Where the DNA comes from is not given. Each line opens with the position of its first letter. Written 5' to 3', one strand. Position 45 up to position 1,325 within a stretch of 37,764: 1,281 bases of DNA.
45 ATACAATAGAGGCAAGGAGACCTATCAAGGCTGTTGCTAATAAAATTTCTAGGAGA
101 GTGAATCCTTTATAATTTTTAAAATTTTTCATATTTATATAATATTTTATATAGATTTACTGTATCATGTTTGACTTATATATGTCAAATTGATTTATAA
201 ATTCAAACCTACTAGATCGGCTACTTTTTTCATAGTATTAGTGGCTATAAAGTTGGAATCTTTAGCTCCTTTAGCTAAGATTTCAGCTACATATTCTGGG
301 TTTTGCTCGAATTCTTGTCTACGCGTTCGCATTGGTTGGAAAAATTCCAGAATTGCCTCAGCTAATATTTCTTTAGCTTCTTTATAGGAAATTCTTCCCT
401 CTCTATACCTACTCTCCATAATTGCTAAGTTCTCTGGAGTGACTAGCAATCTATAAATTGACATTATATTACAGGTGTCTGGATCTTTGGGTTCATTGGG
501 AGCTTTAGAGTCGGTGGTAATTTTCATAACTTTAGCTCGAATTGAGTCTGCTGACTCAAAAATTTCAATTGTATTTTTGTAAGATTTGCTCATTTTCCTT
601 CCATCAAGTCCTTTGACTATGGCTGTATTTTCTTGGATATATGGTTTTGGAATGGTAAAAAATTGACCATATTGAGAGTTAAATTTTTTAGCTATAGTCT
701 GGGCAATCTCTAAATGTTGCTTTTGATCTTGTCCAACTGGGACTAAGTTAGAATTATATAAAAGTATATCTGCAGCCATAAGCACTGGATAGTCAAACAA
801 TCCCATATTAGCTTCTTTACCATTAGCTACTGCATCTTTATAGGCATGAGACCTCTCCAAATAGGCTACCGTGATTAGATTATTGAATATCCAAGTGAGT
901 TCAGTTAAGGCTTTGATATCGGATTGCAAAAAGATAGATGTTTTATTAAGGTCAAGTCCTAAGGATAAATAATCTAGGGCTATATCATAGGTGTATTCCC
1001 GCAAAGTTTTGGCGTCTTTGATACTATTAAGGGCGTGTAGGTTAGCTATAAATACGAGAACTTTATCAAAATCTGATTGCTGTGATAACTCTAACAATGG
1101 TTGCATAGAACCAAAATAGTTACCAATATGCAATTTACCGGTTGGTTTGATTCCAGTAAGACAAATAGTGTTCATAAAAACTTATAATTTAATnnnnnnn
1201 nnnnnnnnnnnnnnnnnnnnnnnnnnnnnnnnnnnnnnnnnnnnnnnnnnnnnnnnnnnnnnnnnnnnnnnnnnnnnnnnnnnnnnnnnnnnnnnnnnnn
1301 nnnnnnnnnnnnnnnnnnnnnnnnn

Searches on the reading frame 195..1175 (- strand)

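Call 11: search_protein_families(library=pfam, proteins=[window:195-1175:-])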
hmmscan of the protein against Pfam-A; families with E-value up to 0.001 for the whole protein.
window:195-1175:- (326 aa): 2 families
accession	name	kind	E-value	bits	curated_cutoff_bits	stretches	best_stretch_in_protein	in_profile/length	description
PF00579.31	tRNA-synt_1b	-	2.7e-58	198.1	21.1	1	3-280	6-292/292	tRNA synthetases class I (W and Y)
PF02637.23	GatB_Yqey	-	5.9e-05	23.4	27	0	239-275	34-70/148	GatB domain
